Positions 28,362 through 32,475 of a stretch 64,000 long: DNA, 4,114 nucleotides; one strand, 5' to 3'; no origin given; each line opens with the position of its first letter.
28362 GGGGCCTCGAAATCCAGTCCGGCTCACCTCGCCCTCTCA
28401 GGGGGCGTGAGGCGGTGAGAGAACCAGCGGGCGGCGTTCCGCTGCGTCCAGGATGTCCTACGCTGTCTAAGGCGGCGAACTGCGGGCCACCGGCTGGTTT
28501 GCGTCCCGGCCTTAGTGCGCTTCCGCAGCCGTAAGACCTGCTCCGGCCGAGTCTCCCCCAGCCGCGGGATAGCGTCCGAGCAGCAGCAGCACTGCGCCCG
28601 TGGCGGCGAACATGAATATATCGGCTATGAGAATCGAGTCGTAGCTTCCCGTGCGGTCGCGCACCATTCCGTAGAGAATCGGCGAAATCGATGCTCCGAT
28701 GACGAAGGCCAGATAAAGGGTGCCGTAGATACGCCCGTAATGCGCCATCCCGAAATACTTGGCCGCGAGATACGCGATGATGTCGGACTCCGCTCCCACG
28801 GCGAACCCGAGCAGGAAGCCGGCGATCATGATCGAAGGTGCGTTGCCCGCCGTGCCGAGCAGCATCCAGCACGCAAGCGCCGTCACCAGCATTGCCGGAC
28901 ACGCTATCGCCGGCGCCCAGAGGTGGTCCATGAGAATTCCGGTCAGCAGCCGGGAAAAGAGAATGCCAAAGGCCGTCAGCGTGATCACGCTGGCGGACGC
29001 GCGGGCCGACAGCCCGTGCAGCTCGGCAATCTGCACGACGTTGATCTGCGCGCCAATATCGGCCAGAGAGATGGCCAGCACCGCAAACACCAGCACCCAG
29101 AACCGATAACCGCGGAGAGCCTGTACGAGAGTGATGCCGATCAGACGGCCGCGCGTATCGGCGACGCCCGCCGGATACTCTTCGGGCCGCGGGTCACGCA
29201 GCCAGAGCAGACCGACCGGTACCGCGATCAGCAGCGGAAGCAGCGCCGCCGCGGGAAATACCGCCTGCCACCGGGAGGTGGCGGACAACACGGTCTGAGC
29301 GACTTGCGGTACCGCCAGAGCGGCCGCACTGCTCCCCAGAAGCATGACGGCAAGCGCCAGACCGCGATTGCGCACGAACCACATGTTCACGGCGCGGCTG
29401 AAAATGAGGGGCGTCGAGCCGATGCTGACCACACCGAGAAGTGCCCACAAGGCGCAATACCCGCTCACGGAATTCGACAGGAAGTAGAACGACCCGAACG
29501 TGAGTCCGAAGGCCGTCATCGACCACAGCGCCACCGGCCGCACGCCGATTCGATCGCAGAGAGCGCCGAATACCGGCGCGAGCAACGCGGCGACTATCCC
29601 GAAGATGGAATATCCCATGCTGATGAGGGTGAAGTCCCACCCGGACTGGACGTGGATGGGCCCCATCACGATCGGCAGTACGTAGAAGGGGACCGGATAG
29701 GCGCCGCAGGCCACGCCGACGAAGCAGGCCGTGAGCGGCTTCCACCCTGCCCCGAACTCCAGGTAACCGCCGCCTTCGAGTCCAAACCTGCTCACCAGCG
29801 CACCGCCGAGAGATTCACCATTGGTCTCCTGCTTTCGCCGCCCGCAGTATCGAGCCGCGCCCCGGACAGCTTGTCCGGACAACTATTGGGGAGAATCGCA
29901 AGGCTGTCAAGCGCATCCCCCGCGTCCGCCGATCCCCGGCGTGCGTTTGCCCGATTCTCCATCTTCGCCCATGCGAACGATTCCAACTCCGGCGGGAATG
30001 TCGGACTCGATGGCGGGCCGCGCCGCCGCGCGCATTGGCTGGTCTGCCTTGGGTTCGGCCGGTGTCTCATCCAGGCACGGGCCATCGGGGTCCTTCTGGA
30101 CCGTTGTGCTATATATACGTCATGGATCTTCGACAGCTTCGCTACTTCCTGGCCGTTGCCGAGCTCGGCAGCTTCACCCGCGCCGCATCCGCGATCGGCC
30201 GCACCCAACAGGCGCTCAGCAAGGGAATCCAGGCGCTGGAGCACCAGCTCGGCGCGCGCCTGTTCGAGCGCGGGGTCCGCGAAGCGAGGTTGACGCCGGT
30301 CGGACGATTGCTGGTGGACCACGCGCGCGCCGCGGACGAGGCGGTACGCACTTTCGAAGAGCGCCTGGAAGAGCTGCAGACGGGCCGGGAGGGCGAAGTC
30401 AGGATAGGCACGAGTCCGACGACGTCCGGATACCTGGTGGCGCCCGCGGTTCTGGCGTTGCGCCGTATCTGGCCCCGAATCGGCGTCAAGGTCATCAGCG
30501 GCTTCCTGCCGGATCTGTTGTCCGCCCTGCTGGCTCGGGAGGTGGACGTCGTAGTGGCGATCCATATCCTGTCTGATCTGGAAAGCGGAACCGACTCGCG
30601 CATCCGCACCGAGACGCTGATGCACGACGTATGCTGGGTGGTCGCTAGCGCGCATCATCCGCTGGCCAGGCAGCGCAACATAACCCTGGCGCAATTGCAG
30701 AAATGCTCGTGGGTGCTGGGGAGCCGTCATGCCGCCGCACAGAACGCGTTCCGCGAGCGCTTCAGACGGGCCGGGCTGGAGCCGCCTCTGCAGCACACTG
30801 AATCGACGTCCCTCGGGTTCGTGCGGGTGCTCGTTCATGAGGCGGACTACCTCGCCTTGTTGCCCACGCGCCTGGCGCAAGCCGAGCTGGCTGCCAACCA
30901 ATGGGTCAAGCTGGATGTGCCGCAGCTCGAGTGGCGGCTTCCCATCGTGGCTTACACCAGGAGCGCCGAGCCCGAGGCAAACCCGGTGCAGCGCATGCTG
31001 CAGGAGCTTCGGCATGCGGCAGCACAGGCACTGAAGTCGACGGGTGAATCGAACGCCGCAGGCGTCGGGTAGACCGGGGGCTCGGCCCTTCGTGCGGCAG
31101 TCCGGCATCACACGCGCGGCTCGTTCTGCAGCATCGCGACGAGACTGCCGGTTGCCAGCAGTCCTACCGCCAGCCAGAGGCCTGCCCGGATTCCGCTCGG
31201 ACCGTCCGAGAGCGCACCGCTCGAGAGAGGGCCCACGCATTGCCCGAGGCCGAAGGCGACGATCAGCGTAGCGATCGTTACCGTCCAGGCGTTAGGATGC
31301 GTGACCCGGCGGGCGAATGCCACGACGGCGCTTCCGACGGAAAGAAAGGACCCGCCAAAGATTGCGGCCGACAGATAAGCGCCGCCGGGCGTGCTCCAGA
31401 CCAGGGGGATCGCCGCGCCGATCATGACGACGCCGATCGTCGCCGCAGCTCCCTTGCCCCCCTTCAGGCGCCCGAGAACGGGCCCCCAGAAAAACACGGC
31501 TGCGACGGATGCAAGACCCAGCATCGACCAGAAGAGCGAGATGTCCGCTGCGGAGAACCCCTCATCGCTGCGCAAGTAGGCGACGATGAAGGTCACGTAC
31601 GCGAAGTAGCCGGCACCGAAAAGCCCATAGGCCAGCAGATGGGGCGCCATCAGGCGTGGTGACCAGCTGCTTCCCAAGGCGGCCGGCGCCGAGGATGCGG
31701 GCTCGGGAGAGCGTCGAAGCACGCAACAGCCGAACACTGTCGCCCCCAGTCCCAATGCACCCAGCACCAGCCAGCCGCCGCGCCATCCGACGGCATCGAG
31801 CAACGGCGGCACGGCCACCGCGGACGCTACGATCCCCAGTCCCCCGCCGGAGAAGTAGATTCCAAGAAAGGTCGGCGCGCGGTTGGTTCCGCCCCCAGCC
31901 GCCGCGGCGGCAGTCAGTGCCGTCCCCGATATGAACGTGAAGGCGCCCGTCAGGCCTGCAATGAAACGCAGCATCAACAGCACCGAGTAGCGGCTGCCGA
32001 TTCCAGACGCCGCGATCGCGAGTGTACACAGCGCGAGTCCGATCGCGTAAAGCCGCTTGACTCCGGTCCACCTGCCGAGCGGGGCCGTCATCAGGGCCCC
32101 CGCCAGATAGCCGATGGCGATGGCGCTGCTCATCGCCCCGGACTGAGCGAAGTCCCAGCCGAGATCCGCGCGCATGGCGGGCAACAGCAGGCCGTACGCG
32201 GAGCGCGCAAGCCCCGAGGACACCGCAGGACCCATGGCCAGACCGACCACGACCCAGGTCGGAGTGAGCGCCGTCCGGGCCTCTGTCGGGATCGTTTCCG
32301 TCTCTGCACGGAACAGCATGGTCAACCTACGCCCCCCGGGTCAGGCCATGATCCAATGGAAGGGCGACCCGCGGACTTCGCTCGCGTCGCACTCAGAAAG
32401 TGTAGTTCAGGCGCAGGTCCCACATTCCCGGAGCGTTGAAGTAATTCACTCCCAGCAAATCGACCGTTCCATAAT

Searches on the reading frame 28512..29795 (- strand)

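Call 27: search_protein_families(library=pfam, proteins=[window:28512-29795:-], max_evalue=0.001)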
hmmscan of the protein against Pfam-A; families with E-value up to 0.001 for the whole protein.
window:28512-29795:- (427 aa): 1 family
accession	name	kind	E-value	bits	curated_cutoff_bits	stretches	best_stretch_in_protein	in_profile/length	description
PF07690.21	MFS_1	-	4.3e-37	128.3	33.4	2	38-372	13-347/347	Major Facilitator Superfamily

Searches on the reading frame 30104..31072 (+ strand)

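Call 27: search_protein_families(library=pfam, proteins=[window:30104-31072:+], max_evalue=0.001)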
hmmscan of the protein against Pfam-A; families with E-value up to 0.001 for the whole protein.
window:30104-31072:+ (322 aa): 2 families
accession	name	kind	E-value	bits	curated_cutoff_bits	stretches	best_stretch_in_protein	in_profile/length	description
PF03466.25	LysR_substrate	-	4.6e-33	114.8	28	1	94-306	3-208/209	LysR substrate binding domain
PF00126.33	HTH_1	-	3.8e-22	78.4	26.6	1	9-68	1-60/60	Bacterial regulatory helix-turn-helix protein, lysR family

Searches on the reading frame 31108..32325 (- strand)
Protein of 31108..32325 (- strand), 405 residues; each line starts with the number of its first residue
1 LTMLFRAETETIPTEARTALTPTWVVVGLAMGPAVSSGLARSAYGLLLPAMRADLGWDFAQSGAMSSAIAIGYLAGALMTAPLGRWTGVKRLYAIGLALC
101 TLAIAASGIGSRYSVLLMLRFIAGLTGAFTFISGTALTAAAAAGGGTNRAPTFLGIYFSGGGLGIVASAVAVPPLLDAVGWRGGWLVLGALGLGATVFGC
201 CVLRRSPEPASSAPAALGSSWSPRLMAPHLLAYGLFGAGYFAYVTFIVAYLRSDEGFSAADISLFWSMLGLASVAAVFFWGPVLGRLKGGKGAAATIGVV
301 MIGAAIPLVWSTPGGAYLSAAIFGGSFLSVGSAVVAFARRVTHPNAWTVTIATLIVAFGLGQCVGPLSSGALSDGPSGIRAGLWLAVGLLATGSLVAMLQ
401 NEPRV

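Call 27: search_protein_families(library=pfam, proteins=[window:31108-32325:-], max_evalue=0.001)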
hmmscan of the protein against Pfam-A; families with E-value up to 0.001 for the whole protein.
window:31108-32325:- (405 aa): 2 families
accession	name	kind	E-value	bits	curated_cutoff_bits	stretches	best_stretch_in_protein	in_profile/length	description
PF06779.20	MFS_4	-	1.4e-53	183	26.3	1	35-396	3-362/364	Uncharacterised MFS-type transporter YbfB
PF07690.21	MFS_1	-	8e-27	94.5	33.4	1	35-342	6-323/347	Major Facilitator Superfamily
